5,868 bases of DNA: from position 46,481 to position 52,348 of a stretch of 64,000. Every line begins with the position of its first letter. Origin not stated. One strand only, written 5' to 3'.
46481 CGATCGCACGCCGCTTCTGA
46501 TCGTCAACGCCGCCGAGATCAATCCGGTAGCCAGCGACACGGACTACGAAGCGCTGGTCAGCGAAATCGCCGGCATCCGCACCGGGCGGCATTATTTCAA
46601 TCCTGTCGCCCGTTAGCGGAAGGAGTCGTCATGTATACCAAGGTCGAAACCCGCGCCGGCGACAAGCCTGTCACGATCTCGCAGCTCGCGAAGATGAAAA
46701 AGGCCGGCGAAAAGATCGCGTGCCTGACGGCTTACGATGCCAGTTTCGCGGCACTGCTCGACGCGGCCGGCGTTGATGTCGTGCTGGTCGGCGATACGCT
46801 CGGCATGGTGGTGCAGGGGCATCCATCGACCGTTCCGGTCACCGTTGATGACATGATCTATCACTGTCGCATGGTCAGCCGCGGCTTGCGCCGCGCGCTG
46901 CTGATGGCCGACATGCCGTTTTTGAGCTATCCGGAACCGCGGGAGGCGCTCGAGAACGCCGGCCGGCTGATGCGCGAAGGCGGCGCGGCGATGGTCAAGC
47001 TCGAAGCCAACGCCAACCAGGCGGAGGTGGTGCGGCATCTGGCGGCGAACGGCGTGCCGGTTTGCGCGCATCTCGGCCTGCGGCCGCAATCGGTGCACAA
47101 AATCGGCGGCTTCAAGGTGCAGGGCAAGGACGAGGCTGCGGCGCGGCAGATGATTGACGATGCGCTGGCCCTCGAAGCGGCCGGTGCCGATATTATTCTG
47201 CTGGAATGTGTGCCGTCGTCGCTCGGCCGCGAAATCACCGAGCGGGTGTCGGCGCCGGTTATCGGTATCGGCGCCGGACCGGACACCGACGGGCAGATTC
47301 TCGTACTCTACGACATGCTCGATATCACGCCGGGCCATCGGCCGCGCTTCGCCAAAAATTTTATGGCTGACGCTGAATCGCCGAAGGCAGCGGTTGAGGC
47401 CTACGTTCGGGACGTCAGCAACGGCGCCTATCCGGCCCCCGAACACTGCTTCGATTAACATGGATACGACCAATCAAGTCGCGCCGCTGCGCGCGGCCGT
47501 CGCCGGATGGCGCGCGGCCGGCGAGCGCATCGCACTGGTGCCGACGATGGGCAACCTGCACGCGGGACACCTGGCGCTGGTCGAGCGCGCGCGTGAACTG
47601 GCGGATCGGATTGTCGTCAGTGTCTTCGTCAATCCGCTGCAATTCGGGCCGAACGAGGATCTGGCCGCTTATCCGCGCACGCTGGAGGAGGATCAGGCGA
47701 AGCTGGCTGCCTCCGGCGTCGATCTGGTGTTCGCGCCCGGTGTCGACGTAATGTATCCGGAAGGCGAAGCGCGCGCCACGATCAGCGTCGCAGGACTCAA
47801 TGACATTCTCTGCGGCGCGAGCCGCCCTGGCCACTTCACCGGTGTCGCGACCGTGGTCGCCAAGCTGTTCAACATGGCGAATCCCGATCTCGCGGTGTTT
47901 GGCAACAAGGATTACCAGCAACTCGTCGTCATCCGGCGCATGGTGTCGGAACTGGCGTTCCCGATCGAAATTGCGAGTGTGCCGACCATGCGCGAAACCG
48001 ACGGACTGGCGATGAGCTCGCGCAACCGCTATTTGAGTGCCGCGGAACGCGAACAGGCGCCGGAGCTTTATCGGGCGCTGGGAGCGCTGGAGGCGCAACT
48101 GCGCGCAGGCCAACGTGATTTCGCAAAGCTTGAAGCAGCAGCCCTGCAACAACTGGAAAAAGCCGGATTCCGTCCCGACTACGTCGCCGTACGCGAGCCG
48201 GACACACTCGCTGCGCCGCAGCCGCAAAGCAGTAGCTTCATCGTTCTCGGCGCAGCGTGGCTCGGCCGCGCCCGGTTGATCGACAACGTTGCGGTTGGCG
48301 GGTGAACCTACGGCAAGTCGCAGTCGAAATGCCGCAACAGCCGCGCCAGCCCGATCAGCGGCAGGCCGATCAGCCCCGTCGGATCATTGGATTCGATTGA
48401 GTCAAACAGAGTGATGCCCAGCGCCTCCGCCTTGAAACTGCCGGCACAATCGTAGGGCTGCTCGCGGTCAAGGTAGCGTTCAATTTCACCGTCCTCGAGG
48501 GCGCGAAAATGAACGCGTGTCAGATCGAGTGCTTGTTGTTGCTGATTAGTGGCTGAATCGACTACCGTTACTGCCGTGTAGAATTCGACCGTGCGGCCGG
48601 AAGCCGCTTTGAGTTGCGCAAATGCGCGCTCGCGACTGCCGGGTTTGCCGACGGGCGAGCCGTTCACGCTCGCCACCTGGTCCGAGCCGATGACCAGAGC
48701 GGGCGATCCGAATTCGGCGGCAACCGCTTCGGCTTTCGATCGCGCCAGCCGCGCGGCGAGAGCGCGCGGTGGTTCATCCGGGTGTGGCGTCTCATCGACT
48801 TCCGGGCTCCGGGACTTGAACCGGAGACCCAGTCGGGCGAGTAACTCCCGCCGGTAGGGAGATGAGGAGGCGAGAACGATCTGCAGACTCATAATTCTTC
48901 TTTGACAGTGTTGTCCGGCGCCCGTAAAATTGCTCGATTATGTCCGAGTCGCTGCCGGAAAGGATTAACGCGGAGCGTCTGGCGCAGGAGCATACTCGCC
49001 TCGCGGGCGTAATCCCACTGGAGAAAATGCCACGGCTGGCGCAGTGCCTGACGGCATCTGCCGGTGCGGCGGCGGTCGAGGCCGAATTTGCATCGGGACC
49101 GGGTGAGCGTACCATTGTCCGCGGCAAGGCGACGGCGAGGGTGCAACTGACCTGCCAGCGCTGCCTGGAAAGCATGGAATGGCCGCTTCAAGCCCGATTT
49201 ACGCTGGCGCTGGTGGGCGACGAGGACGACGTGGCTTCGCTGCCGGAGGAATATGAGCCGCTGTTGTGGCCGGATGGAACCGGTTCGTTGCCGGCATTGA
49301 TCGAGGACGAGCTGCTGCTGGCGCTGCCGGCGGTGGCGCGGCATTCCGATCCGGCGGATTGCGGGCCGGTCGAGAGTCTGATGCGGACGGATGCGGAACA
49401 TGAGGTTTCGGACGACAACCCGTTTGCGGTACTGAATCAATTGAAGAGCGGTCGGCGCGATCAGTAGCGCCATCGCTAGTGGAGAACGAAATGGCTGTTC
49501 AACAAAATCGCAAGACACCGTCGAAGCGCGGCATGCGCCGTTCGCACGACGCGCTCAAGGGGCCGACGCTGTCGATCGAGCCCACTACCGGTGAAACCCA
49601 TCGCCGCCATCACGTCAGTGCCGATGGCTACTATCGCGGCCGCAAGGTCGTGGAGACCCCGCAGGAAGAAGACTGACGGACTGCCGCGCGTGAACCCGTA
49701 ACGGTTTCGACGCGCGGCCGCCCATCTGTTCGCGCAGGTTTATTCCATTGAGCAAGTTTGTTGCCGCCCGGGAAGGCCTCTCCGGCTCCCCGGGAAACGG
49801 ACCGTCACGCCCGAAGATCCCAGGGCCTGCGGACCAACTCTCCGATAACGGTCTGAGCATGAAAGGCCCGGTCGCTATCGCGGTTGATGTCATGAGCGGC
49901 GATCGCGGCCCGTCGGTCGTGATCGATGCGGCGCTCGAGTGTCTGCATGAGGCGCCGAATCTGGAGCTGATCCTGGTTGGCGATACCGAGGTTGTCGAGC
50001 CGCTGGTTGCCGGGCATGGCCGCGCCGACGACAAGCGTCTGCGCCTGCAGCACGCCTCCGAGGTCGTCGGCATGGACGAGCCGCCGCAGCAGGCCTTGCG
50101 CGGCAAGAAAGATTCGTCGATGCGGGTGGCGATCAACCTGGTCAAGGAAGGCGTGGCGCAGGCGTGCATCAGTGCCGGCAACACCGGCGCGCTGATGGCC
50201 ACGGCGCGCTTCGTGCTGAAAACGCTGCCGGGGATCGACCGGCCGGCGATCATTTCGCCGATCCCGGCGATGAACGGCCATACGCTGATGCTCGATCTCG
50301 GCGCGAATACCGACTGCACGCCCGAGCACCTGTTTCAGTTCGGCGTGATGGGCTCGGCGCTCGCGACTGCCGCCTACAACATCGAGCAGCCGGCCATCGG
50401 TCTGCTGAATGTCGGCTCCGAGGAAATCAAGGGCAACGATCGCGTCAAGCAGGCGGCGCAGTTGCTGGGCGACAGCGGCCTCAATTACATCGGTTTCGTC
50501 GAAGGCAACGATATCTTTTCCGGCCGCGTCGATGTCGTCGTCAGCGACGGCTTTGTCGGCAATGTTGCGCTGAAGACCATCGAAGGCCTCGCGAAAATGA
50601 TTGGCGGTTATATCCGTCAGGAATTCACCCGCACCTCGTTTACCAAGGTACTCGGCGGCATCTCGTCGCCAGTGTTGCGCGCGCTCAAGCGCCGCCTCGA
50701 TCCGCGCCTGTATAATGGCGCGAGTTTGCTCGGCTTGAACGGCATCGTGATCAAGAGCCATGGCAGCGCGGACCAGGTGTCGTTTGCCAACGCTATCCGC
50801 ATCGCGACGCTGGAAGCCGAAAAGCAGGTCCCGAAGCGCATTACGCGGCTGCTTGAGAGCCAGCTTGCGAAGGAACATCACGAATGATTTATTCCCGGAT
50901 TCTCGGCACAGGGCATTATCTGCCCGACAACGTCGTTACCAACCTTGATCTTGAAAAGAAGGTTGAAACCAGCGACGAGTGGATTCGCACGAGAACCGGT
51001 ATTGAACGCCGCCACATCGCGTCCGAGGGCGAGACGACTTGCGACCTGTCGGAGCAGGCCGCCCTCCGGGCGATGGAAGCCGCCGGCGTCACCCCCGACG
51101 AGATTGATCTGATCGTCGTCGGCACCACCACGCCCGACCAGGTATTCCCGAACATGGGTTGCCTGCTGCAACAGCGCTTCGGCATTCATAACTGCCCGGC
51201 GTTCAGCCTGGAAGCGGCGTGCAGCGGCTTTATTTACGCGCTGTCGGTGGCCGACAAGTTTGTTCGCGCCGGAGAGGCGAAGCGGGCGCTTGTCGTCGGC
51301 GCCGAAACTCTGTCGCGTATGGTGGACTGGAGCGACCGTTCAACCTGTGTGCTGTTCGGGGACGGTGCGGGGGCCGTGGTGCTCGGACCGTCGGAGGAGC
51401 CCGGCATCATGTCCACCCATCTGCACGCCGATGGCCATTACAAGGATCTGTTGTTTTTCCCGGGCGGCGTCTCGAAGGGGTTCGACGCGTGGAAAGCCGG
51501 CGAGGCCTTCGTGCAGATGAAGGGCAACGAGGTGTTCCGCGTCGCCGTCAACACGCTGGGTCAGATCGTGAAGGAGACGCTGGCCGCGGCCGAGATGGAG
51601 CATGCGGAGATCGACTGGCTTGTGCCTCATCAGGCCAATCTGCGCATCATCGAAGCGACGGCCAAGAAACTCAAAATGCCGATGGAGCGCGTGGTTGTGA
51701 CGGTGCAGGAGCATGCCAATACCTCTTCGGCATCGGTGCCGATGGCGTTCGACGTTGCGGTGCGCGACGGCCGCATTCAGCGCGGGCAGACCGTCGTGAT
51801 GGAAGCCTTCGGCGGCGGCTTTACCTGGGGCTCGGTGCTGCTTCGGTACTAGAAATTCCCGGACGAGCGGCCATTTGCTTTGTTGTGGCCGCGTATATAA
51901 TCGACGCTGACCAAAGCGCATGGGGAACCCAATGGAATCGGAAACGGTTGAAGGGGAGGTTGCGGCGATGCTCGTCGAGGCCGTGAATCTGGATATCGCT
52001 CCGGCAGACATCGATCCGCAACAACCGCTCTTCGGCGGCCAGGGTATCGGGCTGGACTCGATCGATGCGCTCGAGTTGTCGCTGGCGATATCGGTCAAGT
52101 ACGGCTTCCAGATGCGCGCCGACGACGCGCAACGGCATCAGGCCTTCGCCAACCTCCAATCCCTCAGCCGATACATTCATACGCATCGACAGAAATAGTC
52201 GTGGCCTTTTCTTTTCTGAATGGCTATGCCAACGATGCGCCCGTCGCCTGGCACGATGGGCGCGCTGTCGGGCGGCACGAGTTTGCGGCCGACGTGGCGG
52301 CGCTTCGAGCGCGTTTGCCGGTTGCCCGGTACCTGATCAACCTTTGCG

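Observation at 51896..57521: Six-gene ACP / ANL-ligase / KS / CLF-like / GT2 / flavin-halogenase cassette attached to plsX-fabH in place of fabD-fabG-acpP-fabF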

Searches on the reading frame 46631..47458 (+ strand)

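Call 65: search_protein_families(library=pfam, max_evalue=0.00001, proteins=[window:46631-47458:+])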
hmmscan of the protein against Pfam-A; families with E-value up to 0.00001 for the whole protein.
window:46631-47458:+ (275 aa): 1 family
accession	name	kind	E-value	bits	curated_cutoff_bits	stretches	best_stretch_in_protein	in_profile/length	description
PF02548.21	Pantoate_transf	-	2.7e-108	361.8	28.7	1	14-269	2-258/259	Ketopantoate hydroxymethyltransferase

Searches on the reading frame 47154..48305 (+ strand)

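Call 65: search_protein_families(library=pfam, max_evalue=0.00001, proteins=[window:47154-48305:+])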
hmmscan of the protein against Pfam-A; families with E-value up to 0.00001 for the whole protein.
window:47154-48305:+ (383 aa): 1 family
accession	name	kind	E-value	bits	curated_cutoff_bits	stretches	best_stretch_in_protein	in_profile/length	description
PF02569.21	Pantoate_ligase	-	2.3e-106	355.3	20.7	1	106-379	3-267/268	Pantoate-beta-alanine ligase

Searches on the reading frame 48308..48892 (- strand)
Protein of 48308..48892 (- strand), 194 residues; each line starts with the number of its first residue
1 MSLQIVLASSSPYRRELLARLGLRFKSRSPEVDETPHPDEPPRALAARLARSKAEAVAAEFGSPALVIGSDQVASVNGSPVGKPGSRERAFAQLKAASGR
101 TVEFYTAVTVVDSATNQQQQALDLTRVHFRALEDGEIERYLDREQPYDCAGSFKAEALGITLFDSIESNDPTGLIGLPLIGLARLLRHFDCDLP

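Call 65: search_protein_families(library=pfam, max_evalue=0.00001, proteins=[window:48308-48892:-])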
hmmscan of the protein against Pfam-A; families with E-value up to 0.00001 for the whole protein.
window:48308-48892:- (194 aa): 1 family
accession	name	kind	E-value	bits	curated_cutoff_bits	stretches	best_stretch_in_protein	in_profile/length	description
PF02545.19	Maf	-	9.9e-56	188.8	27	1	4-189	1-187/187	Maf-like protein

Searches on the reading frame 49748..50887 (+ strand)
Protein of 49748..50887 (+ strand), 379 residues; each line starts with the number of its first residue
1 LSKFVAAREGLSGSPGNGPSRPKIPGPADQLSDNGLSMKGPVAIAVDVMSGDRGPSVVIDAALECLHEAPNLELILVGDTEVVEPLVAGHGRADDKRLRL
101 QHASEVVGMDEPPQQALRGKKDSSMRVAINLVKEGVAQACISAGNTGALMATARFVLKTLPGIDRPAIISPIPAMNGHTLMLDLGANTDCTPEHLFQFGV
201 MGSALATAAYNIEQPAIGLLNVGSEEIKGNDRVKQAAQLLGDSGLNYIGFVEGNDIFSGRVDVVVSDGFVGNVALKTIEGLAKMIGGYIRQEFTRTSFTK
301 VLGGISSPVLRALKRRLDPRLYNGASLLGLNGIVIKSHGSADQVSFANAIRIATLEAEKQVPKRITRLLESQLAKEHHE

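Call 4: search_protein_families(library=pfam, proteins=[window:49748-50887:+])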
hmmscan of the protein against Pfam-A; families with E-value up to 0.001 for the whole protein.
window:49748-50887:+ (379 aa): 1 family
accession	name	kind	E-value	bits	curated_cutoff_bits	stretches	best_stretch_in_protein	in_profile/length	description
PF02504.20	FA_synthesis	-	1e-105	353.8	29.1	1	42-364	1-324/324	Fatty acid synthesis protein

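Call 5: search_protein_families(library=ncbifam, proteins=[window:49748-50887:+])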
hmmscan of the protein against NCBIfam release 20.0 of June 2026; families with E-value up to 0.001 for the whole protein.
window:49748-50887:+ (379 aa): 4 families
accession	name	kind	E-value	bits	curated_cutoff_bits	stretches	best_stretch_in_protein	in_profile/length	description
TIGR00182.1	plsX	equivalog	1.1e-110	369.9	243.4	1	44-373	3-331/337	phosphate acyltransferase PlsX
NF010419.0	PRK13845.1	equivalog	2.1e-71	241.1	729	1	39-371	95-435/440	putative glycerol-3-phosphate acyltransferase PlsX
NF010420.0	PRK13846.1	equivalog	2.3e-55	188.1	536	1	42-366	3-312/316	phosphate acyltransferase PlsX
NF040747.1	reduct_C_alpha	equivalog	1.2e-06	27.9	350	1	195-278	138-225/380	glycine/sarcosine/betaine reductase complex component C subunit alpha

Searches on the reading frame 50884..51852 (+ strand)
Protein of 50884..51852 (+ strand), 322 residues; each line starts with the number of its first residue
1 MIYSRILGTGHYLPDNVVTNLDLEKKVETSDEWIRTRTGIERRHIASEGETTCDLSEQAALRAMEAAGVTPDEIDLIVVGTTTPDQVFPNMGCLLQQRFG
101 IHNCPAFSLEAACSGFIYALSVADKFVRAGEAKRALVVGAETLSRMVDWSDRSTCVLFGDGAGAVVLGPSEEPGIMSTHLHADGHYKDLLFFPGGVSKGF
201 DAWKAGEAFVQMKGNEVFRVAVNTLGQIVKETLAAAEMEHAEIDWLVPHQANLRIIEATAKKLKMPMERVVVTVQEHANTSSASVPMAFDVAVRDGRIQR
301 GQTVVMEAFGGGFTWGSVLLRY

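Call 4: search_protein_families(library=pfam, proteins=[window:50884-51852:+])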
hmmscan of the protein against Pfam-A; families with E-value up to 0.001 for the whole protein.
window:50884-51852:+ (322 aa): 4 families
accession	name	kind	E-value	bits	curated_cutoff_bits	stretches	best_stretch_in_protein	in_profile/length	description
PF08541.16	ACP_syn_III_C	-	5.4e-38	129.5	26.6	1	233-322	1-90/90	3-Oxoacyl-[acyl-carrier-protein (ACP)] synthase III C terminal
PF08545.16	ACP_syn_III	-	1e-33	115.5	24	1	107-184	1-80/80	3-Oxoacyl-[acyl-carrier-protein (ACP)] synthase III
PF00108.29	Thiolase_N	-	1e-08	35.3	26.4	1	37-146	8-118/260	Thiolase, N-terminal domain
PF08392.18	FAE1_CUT1_RppA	-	0.00019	21.3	27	1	63-167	94-203/290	FAE1/Type III polyketide synthase-like protein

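Call 5: search_protein_families(library=ncbifam, proteins=[window:50884-51852:+])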
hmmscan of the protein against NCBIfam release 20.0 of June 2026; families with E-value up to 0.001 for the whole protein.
window:50884-51852:+ (322 aa): 28 families (the best 25 are shown)
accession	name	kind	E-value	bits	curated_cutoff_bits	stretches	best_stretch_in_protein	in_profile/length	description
NF006829.0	PRK09352.1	subfamily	1.3e-138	461.4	249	1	2-322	3-321/322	beta-ketoacyl-ACP synthase 3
TIGR00747.1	fabH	subfamily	9.2e-133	442.3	292.1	1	3-321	2-321/322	beta-ketoacyl-ACP synthase III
NF004623.0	PRK05963.1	equivalog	1.3e-83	281.1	437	1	3-321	5-327/328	beta-ketoacyl-ACP synthase III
NF005541.0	PRK07204.1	equivalog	2.2e-63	214.6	402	1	3-322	4-329/329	beta-ketoacyl-ACP synthase III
NF005703.0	PRK07515.1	equivalog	5.4e-41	140.7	304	1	47-321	91-371/373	beta-ketoacyl-ACP synthase III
NF005308.0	PRK06840.1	equivalog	1.8e-36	125.9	315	1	6-322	7-335/339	3-oxoacyl-ACP synthase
NF009519.0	PRK12880.1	equivalog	3.3e-33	115.5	436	1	36-321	44-337/353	beta-ketoacyl-ACP synthase III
NF006720.0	PRK09258.1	equivalog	4.5e-29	101.8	285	1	23-313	32-329/338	3-oxoacyl-ACP synthase III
NF005293.2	PRK06816.1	subfamily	1.1e-21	77.4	450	2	9-147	6-156/378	StlD/DarB family beta-ketosynthase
NF003274.0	PRK04262.1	equivalog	5.7e-19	68.3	244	1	6-312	5-298/347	hydroxymethylglutaryl-CoA synthase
NF053539.1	resorcinol_DarB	exception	9.7e-16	57.8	550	2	9-147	8-157/377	dialkylresorcinol biosynthesis protein DarB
NF005704.0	PRK07516.1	subfamily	8.2e-13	48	412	1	48-145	18-117/389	thiolase domain-containing protein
NF042429.2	DHPHCoAsyn_DpgA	equivalog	7.9e-12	44.7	425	1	49-322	67-350/350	3,5-dihydroxyphenylacetyl-CoA synthase DpgA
NF004720.0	PRK06064.1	subfamily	6.4e-11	41.6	420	1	53-145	23-117/389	thiolase domain-containing protein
TIGR00748.1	HMG_CoA_syn_Arc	equivalog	1.3e-10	41.1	353.35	1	6-312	4-297/345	hydroxymethylglutaryl-CoA synthase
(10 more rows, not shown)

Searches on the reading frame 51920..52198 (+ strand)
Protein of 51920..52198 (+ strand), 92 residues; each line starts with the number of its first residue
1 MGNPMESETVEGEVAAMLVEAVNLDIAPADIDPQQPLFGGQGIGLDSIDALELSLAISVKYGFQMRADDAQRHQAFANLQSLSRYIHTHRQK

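Call 4: search_protein_families(library=pfam, proteins=[window:51920-52198:+])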
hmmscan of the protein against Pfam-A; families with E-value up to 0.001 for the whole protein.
window:51920-52198:+ (92 aa): 1 family
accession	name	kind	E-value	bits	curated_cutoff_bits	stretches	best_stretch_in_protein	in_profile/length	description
PF00550.31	PP-binding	-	4.3e-07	30.5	20.8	1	24-86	11-67/67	Phosphopantetheine attachment site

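Call 5: search_protein_families(library=ncbifam, proteins=[window:51920-52198:+])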
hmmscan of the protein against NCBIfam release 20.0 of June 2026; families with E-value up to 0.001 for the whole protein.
window:51920-52198:+ (92 aa): 4 families
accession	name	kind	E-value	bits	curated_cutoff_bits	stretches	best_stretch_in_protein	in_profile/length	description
NF006617.0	PRK09184.1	subfamily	8.1e-30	102.7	70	1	6-92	10-96/96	phosphopantetheine-binding protein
NF058660.1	cispen_ACP_AmcB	equivalog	4.6e-06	26.7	80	1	10-90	2-79/80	cispentacin biosynthesis acyl carrier protein AmcB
NF003757.0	PRK05350.1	equivalog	6.5e-05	23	65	1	5-69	2-62/83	acyl carrier protein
TIGR00517.1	acyl_carrier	equivalog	9.6e-05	22.2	70.45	1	9-86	3-73/77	acyl carrier protein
